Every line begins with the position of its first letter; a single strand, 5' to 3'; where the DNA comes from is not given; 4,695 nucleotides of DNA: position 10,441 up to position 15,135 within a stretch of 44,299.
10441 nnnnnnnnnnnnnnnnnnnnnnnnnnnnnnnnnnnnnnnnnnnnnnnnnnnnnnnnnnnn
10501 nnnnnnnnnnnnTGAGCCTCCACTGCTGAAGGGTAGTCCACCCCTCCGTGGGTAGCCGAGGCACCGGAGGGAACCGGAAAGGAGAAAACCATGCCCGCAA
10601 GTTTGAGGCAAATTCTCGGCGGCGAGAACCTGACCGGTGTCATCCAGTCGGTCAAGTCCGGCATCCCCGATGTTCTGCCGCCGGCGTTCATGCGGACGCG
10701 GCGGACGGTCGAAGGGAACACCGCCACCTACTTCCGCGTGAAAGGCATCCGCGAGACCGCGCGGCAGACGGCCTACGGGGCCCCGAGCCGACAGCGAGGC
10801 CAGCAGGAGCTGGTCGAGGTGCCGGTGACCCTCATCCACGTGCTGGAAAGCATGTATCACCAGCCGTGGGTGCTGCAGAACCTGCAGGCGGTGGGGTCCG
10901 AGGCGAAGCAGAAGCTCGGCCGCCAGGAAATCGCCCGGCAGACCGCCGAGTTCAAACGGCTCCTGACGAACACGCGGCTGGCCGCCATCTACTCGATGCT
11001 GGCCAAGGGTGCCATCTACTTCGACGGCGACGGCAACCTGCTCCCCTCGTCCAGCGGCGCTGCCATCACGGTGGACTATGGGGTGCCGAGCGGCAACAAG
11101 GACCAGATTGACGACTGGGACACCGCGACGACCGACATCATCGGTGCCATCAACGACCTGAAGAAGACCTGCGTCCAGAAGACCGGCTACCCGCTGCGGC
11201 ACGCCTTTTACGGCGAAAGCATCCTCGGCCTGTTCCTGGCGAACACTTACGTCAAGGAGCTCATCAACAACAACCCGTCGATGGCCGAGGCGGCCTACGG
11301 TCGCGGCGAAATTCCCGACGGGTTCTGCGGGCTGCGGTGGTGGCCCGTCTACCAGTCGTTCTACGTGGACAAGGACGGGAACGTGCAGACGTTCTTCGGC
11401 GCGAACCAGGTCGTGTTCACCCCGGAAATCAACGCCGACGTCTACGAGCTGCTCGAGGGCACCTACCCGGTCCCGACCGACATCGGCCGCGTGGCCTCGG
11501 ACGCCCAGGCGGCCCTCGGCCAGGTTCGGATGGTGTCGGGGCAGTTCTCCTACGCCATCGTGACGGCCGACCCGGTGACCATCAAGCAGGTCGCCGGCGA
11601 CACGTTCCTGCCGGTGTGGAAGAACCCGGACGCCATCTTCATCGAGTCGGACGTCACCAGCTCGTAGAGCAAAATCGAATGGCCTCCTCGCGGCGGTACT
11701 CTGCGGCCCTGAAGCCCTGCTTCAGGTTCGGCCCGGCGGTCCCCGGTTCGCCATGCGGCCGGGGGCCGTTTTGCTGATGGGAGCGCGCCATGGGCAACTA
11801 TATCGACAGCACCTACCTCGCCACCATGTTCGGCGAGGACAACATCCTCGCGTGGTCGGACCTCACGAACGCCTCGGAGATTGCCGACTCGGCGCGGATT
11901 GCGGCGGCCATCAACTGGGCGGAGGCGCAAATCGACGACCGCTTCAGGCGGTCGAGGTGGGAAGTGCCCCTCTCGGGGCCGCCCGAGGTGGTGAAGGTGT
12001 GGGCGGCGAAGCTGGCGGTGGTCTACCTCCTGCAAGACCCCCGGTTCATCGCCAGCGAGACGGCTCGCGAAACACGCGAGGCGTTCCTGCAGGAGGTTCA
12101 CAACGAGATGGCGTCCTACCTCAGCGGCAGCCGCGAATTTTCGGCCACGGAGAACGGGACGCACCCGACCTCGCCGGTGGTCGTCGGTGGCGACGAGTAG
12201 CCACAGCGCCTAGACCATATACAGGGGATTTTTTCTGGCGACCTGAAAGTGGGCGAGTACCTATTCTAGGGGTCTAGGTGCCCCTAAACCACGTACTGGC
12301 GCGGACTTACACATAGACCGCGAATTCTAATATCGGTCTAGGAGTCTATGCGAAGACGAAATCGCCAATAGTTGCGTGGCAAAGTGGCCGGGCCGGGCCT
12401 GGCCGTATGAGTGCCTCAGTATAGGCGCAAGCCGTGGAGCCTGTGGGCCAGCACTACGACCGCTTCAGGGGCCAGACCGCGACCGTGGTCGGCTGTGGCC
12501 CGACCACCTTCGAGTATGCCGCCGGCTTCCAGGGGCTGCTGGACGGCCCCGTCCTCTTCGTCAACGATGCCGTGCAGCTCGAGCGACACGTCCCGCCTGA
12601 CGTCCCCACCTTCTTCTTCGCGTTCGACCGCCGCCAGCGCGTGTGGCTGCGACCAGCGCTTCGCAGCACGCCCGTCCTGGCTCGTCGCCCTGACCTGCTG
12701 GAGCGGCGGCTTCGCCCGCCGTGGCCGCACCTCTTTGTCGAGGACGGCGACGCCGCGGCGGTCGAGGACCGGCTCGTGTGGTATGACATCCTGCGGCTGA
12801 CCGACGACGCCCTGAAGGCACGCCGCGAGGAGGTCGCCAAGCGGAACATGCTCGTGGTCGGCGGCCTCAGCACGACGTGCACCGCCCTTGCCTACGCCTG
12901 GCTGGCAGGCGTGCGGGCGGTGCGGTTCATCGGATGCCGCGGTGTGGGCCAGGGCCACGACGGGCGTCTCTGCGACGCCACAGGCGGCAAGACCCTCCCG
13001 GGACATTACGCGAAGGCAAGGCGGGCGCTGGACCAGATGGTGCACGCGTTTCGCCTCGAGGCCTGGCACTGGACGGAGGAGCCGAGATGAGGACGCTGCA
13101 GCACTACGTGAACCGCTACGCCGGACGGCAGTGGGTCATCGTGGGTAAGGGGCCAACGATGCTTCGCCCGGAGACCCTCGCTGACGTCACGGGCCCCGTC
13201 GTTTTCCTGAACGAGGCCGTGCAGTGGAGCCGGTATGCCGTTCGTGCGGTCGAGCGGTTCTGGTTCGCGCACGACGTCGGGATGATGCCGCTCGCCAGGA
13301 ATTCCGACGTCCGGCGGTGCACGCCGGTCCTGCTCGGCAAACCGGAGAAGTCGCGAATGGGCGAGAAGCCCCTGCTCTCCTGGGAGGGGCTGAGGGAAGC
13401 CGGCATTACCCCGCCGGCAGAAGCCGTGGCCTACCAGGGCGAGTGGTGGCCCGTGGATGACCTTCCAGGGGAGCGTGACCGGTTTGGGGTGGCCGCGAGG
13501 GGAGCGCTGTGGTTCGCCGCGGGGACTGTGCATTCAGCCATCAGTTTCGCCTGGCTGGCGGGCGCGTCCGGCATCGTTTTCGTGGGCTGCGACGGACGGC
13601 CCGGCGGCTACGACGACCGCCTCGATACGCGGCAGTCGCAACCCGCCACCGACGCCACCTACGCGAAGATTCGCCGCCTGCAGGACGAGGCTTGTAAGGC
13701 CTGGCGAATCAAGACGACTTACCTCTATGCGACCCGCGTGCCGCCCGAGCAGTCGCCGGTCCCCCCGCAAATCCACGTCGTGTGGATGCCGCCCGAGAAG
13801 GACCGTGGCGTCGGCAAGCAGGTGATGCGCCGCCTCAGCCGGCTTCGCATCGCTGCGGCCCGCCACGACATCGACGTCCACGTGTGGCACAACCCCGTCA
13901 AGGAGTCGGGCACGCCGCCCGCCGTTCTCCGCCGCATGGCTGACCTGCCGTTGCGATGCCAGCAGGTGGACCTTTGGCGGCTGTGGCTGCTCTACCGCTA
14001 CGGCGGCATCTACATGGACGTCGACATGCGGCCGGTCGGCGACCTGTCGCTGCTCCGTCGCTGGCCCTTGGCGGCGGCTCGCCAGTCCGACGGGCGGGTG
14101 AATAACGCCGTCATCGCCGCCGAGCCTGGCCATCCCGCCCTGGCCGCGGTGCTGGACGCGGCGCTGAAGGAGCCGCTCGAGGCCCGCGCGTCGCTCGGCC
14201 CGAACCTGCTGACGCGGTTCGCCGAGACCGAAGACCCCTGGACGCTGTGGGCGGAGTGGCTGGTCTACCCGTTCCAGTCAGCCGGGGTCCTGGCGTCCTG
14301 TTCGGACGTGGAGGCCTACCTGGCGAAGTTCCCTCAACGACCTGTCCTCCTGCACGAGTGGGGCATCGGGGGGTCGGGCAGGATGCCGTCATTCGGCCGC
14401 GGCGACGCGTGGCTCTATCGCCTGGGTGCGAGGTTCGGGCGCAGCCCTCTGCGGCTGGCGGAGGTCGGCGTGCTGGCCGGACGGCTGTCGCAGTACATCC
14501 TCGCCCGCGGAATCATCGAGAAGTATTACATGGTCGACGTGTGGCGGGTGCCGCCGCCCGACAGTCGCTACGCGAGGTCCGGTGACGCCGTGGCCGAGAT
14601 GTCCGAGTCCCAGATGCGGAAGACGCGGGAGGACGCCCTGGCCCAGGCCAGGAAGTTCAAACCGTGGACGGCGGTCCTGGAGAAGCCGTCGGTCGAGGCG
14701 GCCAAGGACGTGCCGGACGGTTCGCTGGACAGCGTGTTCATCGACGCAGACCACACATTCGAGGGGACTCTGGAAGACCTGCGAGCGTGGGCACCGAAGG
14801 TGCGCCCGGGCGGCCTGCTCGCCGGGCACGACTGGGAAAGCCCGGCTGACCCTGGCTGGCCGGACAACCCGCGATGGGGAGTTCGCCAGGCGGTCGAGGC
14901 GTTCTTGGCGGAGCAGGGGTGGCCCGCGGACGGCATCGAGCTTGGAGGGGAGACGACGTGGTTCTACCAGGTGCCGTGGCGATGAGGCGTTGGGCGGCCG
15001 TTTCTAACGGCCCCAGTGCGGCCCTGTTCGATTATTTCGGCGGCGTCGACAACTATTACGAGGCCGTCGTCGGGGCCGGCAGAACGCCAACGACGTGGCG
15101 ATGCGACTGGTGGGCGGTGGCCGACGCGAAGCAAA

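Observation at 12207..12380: R1: AT-rich 174-bp module with about six (G/A)GTCTAGG boxes, duplicated 26 kb away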

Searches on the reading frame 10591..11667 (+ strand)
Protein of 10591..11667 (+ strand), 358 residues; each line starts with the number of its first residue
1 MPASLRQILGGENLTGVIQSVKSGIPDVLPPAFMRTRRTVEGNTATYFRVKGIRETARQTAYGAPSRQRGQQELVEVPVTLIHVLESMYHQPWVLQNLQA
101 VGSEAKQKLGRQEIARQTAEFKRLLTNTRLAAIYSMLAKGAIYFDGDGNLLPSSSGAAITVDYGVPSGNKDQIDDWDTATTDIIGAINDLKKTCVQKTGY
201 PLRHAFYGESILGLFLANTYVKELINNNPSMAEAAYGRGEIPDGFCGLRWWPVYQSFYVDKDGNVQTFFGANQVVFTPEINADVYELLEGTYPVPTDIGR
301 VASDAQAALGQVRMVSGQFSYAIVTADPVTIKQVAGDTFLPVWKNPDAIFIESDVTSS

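Call 16: search_protein_families(library=pfam, proteins=[window:10591-11667:+], max_evalue=0.01)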
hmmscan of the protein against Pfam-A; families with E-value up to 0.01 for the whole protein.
window:10591-11667:+ (358 aa): 1 family
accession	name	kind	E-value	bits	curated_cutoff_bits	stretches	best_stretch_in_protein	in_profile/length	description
PF03864.22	Phage_cap_E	-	1e-21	77.8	22.9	1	13-350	4-325/329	Phage major capsid protein E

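Call 17: search_protein_families(library=phrogs, proteins=[window:10591-11667:+], max_evalue=0.001)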
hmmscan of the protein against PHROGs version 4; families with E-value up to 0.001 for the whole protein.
window:10591-11667:+ (358 aa): 1 family
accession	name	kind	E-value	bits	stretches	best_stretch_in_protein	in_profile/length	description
phrog_29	-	head and packaging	1.2e-26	94.9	1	5-350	25-354/439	major head protein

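Call 24: find_homologous_proteins(query=window:10591-11667:+, max_evalue=1e-10)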
Query window:10591-11667:+ (358 aa): 356 proteins with E <= 1e-10 among 2918 candidates; the best 120 are listed.
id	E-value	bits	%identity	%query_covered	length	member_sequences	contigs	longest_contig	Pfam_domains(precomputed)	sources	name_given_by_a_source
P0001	1.0e-238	809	100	100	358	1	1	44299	PF03864.23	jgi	-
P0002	2.9e-125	436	58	98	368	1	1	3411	PF03864.23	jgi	-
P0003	6.4e-123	428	57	98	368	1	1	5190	PF03864.23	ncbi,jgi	-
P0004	1.4e-122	427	57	98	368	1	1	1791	PF03864.23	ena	-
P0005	2.3e-122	427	58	98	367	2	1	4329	PF03864.23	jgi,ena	-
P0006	1.3e-120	421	55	99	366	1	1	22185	PF03864.23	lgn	-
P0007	7.4e-120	418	53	99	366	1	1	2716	PF03864.23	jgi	-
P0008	8.3e-120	418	55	99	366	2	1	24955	PF03864.23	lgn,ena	-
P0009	7.4e-117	409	55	99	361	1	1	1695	PF03864.23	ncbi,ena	-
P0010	8.2e-117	408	55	99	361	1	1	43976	PF03864.23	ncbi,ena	-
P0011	4.9e-116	406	53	99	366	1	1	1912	PF03864.23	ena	-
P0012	6.1e-116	405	54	99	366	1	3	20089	PF03864.23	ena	-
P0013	2.1e-115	404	56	99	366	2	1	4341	PF03864.23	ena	-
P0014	1.0e-114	401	53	98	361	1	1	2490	PF03864.23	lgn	-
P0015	4.2e-114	399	53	98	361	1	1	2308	PF03864.23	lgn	-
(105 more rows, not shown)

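Call 26: find_encoding_contigs(protein=P0010, flank=10000, max_places=2)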
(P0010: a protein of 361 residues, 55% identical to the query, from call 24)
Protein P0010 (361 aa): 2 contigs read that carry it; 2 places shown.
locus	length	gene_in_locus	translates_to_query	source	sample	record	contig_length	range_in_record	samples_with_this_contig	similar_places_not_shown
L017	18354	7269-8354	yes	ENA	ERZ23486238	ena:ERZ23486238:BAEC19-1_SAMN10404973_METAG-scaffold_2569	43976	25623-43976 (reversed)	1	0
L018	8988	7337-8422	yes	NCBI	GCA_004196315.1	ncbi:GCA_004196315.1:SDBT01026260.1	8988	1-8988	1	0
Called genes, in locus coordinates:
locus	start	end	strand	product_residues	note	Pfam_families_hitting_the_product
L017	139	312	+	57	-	-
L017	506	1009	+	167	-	-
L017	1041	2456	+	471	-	-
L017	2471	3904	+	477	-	PF06074:Portal_Mu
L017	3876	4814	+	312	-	PF04233:Phage_Mu_F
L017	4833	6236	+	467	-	-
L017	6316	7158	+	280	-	-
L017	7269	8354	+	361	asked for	PF03864:Phage_cap_E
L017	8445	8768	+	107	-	-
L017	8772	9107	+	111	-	-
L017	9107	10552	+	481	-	PF13229:Beta_helix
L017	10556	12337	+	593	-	-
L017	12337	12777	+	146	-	PF07030:Phage_Mu_Gp36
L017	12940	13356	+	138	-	-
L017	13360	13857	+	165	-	-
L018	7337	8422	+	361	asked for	PF03864:Phage_cap_E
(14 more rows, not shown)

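Call 27: find_encoding_contigs(protein=P0003, flank=10000, max_places=2)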
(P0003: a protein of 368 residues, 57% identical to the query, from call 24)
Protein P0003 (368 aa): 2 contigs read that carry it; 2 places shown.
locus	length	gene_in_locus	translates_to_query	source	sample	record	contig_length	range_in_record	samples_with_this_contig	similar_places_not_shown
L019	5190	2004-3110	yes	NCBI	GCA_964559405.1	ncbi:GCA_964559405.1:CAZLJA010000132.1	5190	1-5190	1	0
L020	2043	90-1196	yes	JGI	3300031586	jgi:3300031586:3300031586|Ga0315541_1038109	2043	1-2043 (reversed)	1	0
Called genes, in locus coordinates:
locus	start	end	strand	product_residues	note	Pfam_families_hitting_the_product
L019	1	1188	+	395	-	?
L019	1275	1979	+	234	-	-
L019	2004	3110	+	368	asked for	PF03864:Phage_cap_E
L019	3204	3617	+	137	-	PF07030:Phage_Mu_Gp36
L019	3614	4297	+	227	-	-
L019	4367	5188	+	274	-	?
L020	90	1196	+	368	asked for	PF03864:Phage_cap_E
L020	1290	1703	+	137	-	PF07030:Phage_Mu_Gp36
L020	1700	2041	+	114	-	?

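Call 28: find_encoding_contigs(protein=P0008, flank=10000, max_places=2)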
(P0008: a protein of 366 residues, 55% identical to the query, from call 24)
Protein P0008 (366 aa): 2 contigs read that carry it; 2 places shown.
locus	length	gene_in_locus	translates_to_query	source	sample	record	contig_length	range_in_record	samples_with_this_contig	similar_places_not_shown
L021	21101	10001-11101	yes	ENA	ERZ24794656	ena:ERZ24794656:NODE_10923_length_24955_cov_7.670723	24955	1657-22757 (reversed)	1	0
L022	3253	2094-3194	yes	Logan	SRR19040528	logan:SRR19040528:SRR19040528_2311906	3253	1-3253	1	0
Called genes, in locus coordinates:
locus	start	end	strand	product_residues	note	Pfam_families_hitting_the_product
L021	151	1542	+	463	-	-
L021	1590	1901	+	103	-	-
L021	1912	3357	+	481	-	PF06074:Portal_Mu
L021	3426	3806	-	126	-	-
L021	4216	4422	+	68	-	-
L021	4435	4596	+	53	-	-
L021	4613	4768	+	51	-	PF02810:SEC-C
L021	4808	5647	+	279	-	-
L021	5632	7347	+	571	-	PF04233:Phage_Mu_F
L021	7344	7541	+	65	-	-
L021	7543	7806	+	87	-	-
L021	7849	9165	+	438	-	-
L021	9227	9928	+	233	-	-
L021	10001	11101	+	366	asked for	PF03864:Phage_cap_E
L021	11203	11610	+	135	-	PF07030:Phage_Mu_Gp36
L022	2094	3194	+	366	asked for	PF03864:Phage_cap_E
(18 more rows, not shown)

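Call 59: search_dna_similar(query=window:10603-11667:+, collection=phages, mode=protein, max_rows=25)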
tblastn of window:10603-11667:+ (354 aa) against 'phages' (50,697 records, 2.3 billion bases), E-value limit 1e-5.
No match.

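Call 62: find_related_loci(query=A5, collection=genome_contigs, flank=10000)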
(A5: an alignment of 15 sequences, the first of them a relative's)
Query A5 (358 aa) in genome_contigs; peptide patterns used: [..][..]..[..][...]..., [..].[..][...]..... (x = any residue, [..] = any of these).
119 stretches matched a pattern; 6 encode a relative of the query (tblastn E <= 1e-3); 6 distinct loci.
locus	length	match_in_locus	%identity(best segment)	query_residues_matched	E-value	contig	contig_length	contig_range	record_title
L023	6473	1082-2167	51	1-353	1e-120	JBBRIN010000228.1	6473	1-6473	MAG: Tepidisphaerales bacterium isolate Co_metawrap_2795 Cmw_2795_k141_1492791_length_6473_cov_7.0000, whole genome shot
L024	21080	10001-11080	52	1-351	2e-119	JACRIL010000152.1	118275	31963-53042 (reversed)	MAG: Planctomycetota bacterium isolate NC_groundwater_1802_Pr3_B-0.1um_59_14 SR-2_scaffold_141_2453757, whole genome sho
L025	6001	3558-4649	47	1-356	1e-106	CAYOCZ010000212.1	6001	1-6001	MAG TPA_asm: uncultured bacterium isolate binchicken_co332_72 genome assembly, contig: NODE_4574_length_6001_cov_7.27194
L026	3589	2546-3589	48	1-339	3e-107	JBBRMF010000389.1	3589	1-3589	MAG: Tepidisphaerales bacterium isolate La1_metabat2.017 LA1C_B2.017_k141_3038928L_3589_cov_9.9988, whole genome shotgun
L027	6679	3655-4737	41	4-356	2e-86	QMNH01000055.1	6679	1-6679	MAG: Candidatus Falkowbacteria bacterium isolate B7_G4 B7_Guay4_scaffold_14931, whole genome shotgun sequence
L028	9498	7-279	55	263-353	4e-22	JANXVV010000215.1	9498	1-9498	MAG: Humisphaera sp. isolate GL140_1_metabat_188_sub GL140_1_k141_1734539, whole genome shotgun sequence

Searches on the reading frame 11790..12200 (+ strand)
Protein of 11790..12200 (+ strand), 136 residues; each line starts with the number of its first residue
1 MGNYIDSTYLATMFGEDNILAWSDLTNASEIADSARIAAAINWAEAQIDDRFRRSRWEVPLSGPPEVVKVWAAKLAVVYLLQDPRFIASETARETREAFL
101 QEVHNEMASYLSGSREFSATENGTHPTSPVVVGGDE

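Call 16: search_protein_families(library=pfam, proteins=[window:11790-12200:+], max_evalue=0.01)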
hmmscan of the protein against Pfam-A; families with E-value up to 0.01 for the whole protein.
window:11790-12200:+ (136 aa): 1 family
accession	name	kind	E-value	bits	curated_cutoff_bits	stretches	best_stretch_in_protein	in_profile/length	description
PF07030.17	Phage_Mu_Gp36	-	1.2e-10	42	24.7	1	4-101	1-93/124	Bacteriophage Mu, Gp36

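Call 17: search_protein_families(library=phrogs, proteins=[window:11790-12200:+], max_evalue=0.001)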
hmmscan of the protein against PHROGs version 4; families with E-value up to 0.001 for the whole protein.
window:11790-12200:+ (136 aa): 1 family
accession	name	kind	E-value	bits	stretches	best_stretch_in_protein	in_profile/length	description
phrog_195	-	connector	9.6e-08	32.6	1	2-97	163-255/386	head-tail adaptor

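Call 18: find_related_loci(query=window:11790-12200:+, collection=viral_contigs, flank=4000)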
Query window:11790-12200:+ (136 aa) in viral_contigs; peptide patterns used: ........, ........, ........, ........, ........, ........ (x = any residue, [..] = any of these).
2 stretches matched a pattern, but none encodes a relative of the query by tblastn (E <= 1e-3).

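Call 22: find_encoding_contigs(protein=window:11790-12200:+, flank=3000, max_places=10)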
Protein window:11790-12200:+ (136 aa): no gene with exactly this product is on record in the collection.

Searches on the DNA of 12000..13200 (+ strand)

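Call 8: search_dna_similar(query=window:12000-13200:+, collection=phages, mode=distant, max_rows=30)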
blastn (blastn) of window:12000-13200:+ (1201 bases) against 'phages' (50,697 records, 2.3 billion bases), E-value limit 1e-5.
No match.

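Call 111: search_dna_similar(query=window:12201-12433:+, collection=plasmids, mode=distant, max_evalue=0.1, max_rows=15)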
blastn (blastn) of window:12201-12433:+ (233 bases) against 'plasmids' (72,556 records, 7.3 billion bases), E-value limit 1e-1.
No match.

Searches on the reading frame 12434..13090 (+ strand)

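Call 16: search_protein_families(library=pfam, proteins=[window:12434-13090:+], max_evalue=0.01)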
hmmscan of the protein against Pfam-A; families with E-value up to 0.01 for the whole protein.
window:12434-13090:+ (218 aa): 0 families

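Call 17: search_protein_families(library=phrogs, proteins=[window:12434-13090:+], max_evalue=0.001)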
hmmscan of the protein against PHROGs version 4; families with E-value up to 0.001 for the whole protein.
window:12434-13090:+ (218 aa): 0 families

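Call 54: search_protein_families(library=phrogs, proteins=[window:12434-13090:+], max_evalue=0.1)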
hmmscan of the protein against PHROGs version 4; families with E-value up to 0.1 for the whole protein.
window:12434-13090:+ (218 aa): 1 family
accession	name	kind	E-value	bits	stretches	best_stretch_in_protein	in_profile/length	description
phrog_33110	-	unknown function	0.063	14.4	0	149-182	13-43/53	-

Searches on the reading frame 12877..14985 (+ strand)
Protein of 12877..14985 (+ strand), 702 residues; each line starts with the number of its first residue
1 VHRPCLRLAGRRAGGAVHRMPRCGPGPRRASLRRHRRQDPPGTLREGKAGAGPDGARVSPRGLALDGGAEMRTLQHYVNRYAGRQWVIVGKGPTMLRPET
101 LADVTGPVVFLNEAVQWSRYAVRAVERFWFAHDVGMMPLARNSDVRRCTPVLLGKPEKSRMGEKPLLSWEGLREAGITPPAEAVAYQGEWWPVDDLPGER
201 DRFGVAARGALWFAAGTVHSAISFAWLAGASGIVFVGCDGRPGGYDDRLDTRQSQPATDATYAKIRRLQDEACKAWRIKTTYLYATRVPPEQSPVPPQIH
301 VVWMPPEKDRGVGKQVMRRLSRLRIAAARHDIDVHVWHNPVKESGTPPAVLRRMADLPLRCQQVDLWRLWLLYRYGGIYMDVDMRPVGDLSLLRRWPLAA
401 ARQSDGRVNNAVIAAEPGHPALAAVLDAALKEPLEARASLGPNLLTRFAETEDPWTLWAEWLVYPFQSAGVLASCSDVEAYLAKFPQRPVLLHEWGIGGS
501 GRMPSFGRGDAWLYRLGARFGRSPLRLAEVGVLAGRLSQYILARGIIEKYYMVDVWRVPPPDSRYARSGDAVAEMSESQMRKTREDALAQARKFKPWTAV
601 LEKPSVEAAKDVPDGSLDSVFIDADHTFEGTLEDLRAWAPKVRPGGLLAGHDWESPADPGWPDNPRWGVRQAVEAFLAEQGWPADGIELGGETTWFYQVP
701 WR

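Call 16: search_protein_families(library=pfam, proteins=[window:12877-14985:+], max_evalue=0.01)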
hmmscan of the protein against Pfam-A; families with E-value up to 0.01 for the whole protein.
window:12877-14985:+ (702 aa): 2 families
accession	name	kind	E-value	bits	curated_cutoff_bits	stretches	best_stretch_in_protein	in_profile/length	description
PF13578.12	Methyltransf_24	-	6.6e-14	53.1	26.3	1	529-653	2-105/105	Methyltransferase domain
PF04488.21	Gly_transf_sug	-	7.2e-10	39.9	23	1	338-390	33-83/93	Glycosyltransferase sugar-binding region containing DXD motif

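Call 17: search_protein_families(library=phrogs, proteins=[window:12877-14985:+], max_evalue=0.001)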
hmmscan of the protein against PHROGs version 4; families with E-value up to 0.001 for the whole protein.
window:12877-14985:+ (702 aa): 1 family
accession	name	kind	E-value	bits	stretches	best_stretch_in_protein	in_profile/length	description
phrog_2675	-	other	1.6e-16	60.9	1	527-684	320-465/599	DNA methyltransferase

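Call 58: search_protein_families(library=pfam, proteins=[window:13087-14985:+], max_evalue=0.01)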
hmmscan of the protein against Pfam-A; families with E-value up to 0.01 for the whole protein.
window:13087-14985:+ (632 aa): 2 families
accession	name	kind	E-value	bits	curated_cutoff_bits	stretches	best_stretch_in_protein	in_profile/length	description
PF13578.12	Methyltransf_24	-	5.5e-14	53.4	26.3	1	459-583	2-105/105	Methyltransferase domain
PF04488.21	Gly_transf_sug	-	6.1e-10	40.1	23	1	268-320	33-83/93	Glycosyltransferase sugar-binding region containing DXD motif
